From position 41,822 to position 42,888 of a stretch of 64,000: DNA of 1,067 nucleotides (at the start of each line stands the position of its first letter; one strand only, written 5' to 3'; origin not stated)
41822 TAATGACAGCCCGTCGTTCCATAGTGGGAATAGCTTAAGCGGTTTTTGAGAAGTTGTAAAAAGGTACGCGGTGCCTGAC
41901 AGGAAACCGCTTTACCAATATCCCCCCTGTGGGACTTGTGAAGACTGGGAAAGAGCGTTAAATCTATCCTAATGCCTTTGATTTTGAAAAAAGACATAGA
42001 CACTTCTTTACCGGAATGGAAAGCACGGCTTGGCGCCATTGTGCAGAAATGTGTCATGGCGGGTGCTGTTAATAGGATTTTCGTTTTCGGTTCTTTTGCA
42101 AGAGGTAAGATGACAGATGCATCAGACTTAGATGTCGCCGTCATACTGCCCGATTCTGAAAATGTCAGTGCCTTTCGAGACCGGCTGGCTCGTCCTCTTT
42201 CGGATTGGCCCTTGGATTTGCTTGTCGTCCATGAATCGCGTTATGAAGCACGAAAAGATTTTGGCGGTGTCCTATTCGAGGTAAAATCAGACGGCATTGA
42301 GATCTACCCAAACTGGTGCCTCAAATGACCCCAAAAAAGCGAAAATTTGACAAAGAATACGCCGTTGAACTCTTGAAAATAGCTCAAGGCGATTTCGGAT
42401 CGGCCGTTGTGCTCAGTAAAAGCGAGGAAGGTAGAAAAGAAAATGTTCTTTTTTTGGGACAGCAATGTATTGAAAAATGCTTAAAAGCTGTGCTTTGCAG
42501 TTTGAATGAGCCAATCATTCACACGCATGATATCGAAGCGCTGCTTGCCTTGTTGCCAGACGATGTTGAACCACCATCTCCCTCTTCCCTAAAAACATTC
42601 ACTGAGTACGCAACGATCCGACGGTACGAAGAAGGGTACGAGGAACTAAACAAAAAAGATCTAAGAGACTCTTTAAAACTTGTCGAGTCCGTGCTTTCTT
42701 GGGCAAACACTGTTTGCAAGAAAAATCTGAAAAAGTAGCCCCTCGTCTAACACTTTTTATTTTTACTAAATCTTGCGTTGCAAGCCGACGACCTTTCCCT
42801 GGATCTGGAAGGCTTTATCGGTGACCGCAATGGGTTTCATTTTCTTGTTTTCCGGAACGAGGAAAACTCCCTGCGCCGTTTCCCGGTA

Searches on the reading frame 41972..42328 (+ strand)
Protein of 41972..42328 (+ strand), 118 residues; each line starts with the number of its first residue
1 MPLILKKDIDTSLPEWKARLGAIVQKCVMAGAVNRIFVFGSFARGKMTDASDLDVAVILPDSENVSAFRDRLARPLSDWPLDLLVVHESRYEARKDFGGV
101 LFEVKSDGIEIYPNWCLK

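Call 6: search_protein_families(library=pfam, proteins=[window:41972-42328:+], max_evalue=0.01)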
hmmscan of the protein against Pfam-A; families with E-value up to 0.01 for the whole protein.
window:41972-42328:+ (118 aa): 3 families
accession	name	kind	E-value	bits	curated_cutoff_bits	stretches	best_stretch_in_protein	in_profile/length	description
PF01909.29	NTP_transf_2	-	9.3e-10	39.2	21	1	33-69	14-47/93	Nucleotidyltransferase domain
PF18765.7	Polbeta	-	1.4e-08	35.2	26.9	1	30-79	10-58/93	Polymerase beta, Nucleotidyltransferase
PF22600.2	MTPAP-like_central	-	0.0017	18.9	27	1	34-64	40-70/139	Poly(A) RNA polymerase, mitochondrial-like, central palm domain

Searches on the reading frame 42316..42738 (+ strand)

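Call 6: search_protein_families(library=pfam, proteins=[window:42316-42738:+], max_evalue=0.01)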
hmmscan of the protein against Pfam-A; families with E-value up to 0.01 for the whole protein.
window:42316-42738:+ (140 aa): 1 family
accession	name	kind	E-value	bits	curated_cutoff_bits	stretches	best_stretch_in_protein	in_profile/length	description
PF05168.19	HEPN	-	1.6e-15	57.8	22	1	18-131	3-115/117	HEPN domain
